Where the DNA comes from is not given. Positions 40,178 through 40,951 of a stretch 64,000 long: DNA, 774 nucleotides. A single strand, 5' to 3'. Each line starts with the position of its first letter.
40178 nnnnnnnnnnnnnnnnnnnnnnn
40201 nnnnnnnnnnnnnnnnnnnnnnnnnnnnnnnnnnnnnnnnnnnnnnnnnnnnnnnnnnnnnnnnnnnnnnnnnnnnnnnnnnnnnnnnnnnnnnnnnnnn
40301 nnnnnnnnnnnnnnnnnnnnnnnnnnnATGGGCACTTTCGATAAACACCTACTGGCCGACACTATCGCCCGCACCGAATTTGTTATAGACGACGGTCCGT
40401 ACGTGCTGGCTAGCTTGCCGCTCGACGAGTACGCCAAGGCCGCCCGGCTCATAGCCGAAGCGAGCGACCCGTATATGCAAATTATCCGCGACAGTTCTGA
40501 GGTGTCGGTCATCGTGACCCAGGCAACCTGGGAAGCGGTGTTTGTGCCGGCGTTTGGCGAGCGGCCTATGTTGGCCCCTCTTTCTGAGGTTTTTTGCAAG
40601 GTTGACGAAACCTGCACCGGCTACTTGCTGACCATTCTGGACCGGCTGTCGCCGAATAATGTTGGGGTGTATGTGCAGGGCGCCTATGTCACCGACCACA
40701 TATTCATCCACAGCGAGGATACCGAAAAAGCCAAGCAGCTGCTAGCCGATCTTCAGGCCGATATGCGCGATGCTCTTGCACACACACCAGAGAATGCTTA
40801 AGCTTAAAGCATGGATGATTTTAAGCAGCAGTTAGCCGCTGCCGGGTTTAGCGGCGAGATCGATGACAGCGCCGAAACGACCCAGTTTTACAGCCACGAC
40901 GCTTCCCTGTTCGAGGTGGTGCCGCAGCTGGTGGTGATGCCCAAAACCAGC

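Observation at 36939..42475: Candidate new arginine-sensing and oxidation module: oxidase, TrmB, Ldh_2 reductase, CASTOR-like ACT and FAD oxidase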

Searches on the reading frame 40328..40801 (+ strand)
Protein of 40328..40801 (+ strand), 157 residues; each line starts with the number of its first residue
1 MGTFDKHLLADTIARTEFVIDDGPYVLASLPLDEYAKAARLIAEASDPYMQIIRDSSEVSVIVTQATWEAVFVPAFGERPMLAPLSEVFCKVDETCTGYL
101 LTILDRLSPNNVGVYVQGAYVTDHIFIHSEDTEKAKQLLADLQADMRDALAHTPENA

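Call 3: search_protein_families(library=pfam, proteins=[window:40328-40801:+], max_evalue=0.01)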
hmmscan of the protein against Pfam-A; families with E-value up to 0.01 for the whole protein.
window:40328-40801:+ (157 aa): 1 family
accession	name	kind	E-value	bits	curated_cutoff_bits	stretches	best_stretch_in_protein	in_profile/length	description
PF13840.12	ACT_7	-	8.6e-06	26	27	1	96-140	20-64/65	ACT domain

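Call 4: search_protein_families(library=ncbifam, proteins=[window:40328-40801:+], max_evalue=0.01)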
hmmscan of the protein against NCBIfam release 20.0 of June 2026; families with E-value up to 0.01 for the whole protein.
window:40328-40801:+ (157 aa): 0 families

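Call 7: search_solved_structures(query=window:40328-40801:+, max_evalue=10, show_alignments=2)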
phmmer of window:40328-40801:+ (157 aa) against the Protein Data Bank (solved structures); distinct sequences matched with E-value up to 10: 3.
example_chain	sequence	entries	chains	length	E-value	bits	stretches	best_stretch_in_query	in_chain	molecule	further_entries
1zhv_A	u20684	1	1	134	3.2e-05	27.1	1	94-142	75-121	hypothetical protein Atu0741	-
1zvp_A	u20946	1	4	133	0.77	12.9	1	98-141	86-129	hypothetical protein VC0802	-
2csv_A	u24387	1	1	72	1.8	11.6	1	80-112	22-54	Tripartite motif protein 29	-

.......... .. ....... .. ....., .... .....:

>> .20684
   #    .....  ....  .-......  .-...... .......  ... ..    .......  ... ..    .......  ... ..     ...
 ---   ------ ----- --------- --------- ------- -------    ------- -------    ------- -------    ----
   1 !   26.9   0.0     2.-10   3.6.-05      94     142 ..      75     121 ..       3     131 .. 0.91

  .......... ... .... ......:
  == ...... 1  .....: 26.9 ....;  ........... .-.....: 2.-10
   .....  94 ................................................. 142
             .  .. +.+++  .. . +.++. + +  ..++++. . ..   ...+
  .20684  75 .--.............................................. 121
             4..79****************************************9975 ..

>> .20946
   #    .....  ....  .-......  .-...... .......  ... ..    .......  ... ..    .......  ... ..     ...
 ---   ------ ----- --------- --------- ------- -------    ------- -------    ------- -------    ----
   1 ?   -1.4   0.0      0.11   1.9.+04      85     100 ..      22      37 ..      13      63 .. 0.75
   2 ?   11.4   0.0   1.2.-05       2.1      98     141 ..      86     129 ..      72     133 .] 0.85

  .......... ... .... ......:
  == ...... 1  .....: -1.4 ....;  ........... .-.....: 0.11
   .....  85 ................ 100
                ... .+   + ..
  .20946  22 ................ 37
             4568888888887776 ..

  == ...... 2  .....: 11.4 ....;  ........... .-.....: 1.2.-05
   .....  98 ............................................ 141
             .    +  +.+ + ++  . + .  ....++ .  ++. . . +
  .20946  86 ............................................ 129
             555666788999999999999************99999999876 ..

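Call 24: find_homologous_proteins(query=window:40328-40801:+, max_evalue=0.001)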
Query window:40328-40801:+ (157 aa): 7 proteins with E <= 0.001 among 56 candidates.
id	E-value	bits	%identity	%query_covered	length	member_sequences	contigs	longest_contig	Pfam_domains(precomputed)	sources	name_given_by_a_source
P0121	3.6e-91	321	93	100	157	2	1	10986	PF13840.13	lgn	-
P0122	1.5e-69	250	73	96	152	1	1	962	-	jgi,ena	jgi:hypothetical protein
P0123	4.8e-64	233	71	94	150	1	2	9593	PF13840.13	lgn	-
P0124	1.9e-62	227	66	96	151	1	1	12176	-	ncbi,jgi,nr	ncbi:MAG TPA: hypothetical protein VL737_01835 [Candidatus Pristimantibacillus sp.]|jgi:hypothetical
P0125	1.4e-58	215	66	93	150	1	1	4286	PF13840.13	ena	-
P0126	2.8e-51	191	70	78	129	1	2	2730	PF13840.13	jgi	jgi:hypothetical protein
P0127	2.2e-48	182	55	96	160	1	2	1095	-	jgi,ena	-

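Call 26: find_encoding_contigs(protein=P0121, flank=10000, max_places=2)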
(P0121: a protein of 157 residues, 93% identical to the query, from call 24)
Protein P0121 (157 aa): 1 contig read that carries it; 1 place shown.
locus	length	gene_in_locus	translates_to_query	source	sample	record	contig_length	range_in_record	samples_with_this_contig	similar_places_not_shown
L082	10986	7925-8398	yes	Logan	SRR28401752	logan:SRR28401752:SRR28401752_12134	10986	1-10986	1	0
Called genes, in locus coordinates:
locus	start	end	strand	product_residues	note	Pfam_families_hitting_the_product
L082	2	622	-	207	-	?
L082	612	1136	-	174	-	-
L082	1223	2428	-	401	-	PF07992:Pyr_redox_2, PF13454:NAD_binding_9 (faint), PF00070:Pyr_redox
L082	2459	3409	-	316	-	PF03631:Virul_fac_BrkB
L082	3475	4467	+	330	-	PF03372:Exo_endo_phos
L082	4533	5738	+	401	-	PF00155:Aminotran_1_2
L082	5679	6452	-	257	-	PF01978:TrmB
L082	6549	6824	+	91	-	-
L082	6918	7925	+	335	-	PF02615:Ldh_2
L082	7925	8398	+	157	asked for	PF13840:ACT_7 (weak)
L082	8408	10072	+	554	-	PF01565:FAD_binding_4, PF02913:FAD-oxidase_C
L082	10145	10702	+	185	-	-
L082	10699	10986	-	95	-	?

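Call 27: find_encoding_contigs(protein=P0123, flank=10000, max_places=2)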
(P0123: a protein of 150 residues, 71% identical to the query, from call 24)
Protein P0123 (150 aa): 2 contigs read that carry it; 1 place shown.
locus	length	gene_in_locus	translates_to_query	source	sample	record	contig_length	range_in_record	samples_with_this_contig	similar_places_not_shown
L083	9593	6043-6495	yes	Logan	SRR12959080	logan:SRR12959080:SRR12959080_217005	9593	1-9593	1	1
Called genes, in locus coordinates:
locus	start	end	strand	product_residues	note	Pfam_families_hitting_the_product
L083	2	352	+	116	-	?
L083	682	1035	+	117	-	PF01588:tRNA_bind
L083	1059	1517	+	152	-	PF01243:PNPOx_N, PF12900:Pyridox_ox_2 (weak)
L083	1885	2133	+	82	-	PF18882:DUF5647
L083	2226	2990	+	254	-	PF00106:adh_short, PF01370:Epimerase (weak), PF13561:adh_short_C2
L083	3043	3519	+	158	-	-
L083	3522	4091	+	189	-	PF02230:Abhydrolase_2 (faint), PF06821:Ser_hydrolase, PF00561:Abhydrolase_1 (faint), PF12697:Abhydrolase_6 (faint), PF00326:Peptidase_S9 (faint)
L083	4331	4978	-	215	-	-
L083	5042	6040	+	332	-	PF02615:Ldh_2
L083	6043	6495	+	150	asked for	PF13840:ACT_7 (weak)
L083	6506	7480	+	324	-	PF02615:Ldh_2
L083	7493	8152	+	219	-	PF00702:Hydrolase, PF08282:Hydrolase_3 (faint), PF12710:HAD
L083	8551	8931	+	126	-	PF07237:DUF1428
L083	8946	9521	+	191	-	PF00929:RNase_T, PF16473:Rv2179c-like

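Call 28: find_encoding_contigs(protein=P0124, flank=10000, max_places=2)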
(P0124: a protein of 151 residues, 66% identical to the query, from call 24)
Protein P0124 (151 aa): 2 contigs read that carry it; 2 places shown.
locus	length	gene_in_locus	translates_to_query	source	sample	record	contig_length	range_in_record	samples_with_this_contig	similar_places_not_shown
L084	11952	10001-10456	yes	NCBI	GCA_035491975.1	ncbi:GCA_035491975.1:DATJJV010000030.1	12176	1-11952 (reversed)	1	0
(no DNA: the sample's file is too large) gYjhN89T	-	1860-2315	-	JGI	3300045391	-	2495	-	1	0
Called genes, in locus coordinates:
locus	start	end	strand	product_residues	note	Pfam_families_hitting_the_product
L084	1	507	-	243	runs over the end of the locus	PF00535:Glycos_transf_2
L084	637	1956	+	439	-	PF00150:Cellulase (faint), PF18989:DUF5722 (faint), PF11790:Glyco_hydro_cc (faint)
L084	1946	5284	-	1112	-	PF00580:UvrD-helicase, PF13245:AAA_19, PF13604:AAA_30 (faint), PF13361:UvrD_C, PF13538:UvrD_C_2 (faint), PF12705:PDDEXK_1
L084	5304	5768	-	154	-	-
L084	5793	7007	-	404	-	PF07992:Pyr_redox_2, PF13454:NAD_binding_9 (faint), PF00070:Pyr_redox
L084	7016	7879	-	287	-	PF00483:NTP_transferase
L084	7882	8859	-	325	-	PF01933:CofD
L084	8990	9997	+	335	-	PF02615:Ldh_2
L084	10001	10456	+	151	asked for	-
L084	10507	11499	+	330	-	PF02615:Ldh_2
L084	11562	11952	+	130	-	?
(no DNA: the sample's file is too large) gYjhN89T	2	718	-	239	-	?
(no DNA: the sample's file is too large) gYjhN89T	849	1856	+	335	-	PF02615:Ldh_2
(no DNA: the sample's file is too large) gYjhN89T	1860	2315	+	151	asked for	-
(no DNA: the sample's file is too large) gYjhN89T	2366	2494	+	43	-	?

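Call 29: find_encoding_contigs(protein=P0125, flank=10000, max_places=2)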
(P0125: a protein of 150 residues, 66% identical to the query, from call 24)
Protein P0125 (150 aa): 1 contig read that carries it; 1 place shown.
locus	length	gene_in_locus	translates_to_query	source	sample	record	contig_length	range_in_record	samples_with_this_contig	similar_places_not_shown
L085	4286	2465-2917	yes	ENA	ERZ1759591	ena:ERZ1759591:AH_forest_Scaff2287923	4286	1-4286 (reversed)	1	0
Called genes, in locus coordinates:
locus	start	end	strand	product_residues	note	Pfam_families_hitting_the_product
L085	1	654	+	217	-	?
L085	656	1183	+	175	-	PF03602:Cons_hypoth95, PF05175:MTS (weak), PF01170:UPF0020 (weak), PF06325:PrmA, PF01189:Methyltr_RsmB-F (weak), PF13847:Methyltransf_31, PF13649:Methyltransf_25, PF08241:Methyltransf_11 (weak)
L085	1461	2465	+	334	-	PF02615:Ldh_2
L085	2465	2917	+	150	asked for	PF13840:ACT_7 (weak)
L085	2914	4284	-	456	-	?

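Call 68: predict_structure(alignment_id=A3)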
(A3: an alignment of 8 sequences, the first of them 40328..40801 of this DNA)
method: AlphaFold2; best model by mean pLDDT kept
length: 157 residues; sequences in the alignment: 8
mean_pLDDT: 82.6   pTM: 0.74
mean pLDDT of the five models: 82.6, 75.7, 75.3, 74.2, 63.4
residues with pLDDT >= 90: 30; 70-90: 108; 50-70: 12; < 50: 7
segments of 3 or more residues with pLDDT < 50: 118-120
pLDDT, mean of each block of 10 residues (from residue 1): 73 90 84 89 84 82 89 82 81 76 88 69 81 93 93 61
secondary structure, 60 per line:
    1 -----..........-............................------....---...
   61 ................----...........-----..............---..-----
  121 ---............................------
elements in order: H6-15 E17-31 H32-44 E51-54 E58-64 H65-76 E81-91 H97-110 E124-128 H129-151

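Call 72: fold_search(model_id=the predicted structure, library=pdb)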
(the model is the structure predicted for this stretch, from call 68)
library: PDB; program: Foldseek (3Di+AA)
matches with E <= 10: 1178; with E <= 0.001: 52
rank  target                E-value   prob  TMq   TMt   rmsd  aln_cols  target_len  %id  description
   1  1zvp_B                9.7e-07  1.00  0.58  0.69   4.1       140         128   17  Crystal Structure of a Protein of Unknown Function VC0802 from Vibrio cholerae, Possible Transport Protein (released 2005-07-19)
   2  1zhv                  2.8e-06  1.00  0.60  0.69   3.1       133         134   24  X-ray Crystal Structure Protein Atu0741 from Agobacterium tumefaciens. Northeast Structural Genomics Consortium Target A (released 2005-05-10)
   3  1zvp_A                4.0e-06  1.00  0.58  0.68   4.0       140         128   17  Crystal Structure of a Protein of Unknown Function VC0802 from Vibrio cholerae, Possible Transport Protein (released 2005-07-19)
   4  1zvp_C                5.2e-05  1.00  0.53  0.62   4.4       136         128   18  Crystal Structure of a Protein of Unknown Function VC0802 from Vibrio cholerae, Possible Transport Protein (released 2005-07-19)
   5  3ab4_E                1.0e-04  1.00  0.54  0.27   4.5       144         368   12  Crystal structure of feedback inhibition resistant mutant of aspartate kinase from Corynebacterium glutamicum in compl (released 2010-06-23)
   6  3ab2_C                1.1e-04  1.00  0.54  0.26   5.4       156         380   12  Crystal structure of aspartate kinase from Corynebacterium glutamicum in complex with threonine (released 2010-06-23)
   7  3tvi_B                1.1e-04  1.00  0.54  0.23   4.7       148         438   11  Crystal structure of Clostridium acetobutylicum aspartate kinase (CaAK): An important allosteric enzyme for industrial (released 2011-11-09)
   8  3s1t_A                1.3e-04  1.00  0.52  0.52   4.7       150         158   11  Structure of the regulatory domain of aspartokinase (Rv3709c; AK-beta) in complex with threonine from Mycobacterium tu (released 2012-06-13)
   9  1zvp_D                1.4e-04  1.00  0.53  0.61   4.7       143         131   18  Crystal Structure of a Protein of Unknown Function VC0802 from Vibrio cholerae, Possible Transport Protein (released 2005-07-19)
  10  3tvi_A                1.5e-04  1.00  0.55  0.23   5.0       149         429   10  Crystal structure of Clostridium acetobutylicum aspartate kinase (CaAK): An important allosteric enzyme for industrial (released 2011-11-09)
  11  2dtj_A                1.6e-04  1.00  0.56  0.54   4.6       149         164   13  Crystal structure of regulatory subunit of aspartate kinase from Corynebacterium glutamicum (released 2007-05-01)
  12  3tvi_I                1.6e-04  1.00  0.52  0.23   5.3       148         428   10  Crystal structure of Clostridium acetobutylicum aspartate kinase (CaAK): An important allosteric enzyme for industrial (released 2011-11-09)
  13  3tvi_C                1.8e-04  1.00  0.57  0.23   4.8       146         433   12  Crystal structure of Clostridium acetobutylicum aspartate kinase (CaAK): An important allosteric enzyme for industrial (released 2011-11-09)
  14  3ab2_M                1.8e-04  1.00  0.54  0.26   5.6       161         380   12  Crystal structure of aspartate kinase from Corynebacterium glutamicum in complex with threonine (released 2010-06-23)
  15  3ab4_K                2.0e-04  1.00  0.56  0.27   4.7       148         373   11  Crystal structure of feedback inhibition resistant mutant of aspartate kinase from Corynebacterium glutamicum in compl (released 2010-06-23)
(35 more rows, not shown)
